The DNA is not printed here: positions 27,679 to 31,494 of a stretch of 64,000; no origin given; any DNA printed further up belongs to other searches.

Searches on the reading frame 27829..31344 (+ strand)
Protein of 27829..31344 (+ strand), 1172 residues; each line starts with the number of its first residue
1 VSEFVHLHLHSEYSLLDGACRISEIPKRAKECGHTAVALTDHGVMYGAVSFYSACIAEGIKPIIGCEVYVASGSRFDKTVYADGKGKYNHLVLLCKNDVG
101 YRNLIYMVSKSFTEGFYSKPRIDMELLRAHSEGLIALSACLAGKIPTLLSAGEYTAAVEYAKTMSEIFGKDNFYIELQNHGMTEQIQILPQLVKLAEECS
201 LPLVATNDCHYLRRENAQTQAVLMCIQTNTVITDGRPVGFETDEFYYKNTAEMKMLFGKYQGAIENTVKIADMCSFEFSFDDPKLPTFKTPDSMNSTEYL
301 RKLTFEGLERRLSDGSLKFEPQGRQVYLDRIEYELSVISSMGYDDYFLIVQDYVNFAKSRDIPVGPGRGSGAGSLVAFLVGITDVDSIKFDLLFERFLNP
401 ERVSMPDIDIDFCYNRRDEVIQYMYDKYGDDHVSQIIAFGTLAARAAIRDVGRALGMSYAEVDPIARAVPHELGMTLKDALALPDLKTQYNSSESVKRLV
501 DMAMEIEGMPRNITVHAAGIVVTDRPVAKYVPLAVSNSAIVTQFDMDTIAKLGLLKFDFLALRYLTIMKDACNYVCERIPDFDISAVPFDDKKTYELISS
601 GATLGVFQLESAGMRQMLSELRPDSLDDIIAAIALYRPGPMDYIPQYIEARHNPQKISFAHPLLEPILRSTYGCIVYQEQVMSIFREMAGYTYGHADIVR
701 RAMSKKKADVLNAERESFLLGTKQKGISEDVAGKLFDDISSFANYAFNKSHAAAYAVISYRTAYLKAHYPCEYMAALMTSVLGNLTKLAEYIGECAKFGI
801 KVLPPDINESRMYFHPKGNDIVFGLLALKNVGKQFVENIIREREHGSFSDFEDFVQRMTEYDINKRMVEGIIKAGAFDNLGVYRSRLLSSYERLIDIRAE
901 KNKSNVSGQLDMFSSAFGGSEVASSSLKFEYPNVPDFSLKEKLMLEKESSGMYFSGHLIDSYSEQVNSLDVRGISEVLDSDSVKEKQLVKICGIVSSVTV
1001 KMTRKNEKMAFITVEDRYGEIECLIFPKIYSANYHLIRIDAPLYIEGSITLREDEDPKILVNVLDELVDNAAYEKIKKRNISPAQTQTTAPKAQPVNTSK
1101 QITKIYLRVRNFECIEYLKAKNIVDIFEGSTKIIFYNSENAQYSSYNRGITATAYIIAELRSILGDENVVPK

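Call 68: search_protein_families(library=pfam, proteins=[window:27829-31344:+], max_evalue=0.00001)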
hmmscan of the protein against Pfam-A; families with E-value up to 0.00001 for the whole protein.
window:27829-31344:+ (1172 aa): 5 families
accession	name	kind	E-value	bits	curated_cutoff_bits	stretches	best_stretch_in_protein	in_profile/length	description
PF07733.18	DNA_pol3_alpha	-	1e-99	333.8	23.9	1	298-561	1-260/260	Bacterial DNA polymerase III alpha NTPase domain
PF02811.25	PHP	-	3.7e-59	200.2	26.4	1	6-180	1-164/164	PHP domain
PF17657.6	DNA_pol3_finger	-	1.2e-58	197.6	22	1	565-726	2-166/166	Bacterial DNA polymerase III alpha subunit finger domain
PF14579.12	HHH_6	-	3e-27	95.1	25.6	1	799-886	1-89/90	Helix-hairpin-helix motif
PF01336.31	tRNA_anti-codon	-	1.1e-11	45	27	1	989-1064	1-72/75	OB-fold nucleic acid binding domain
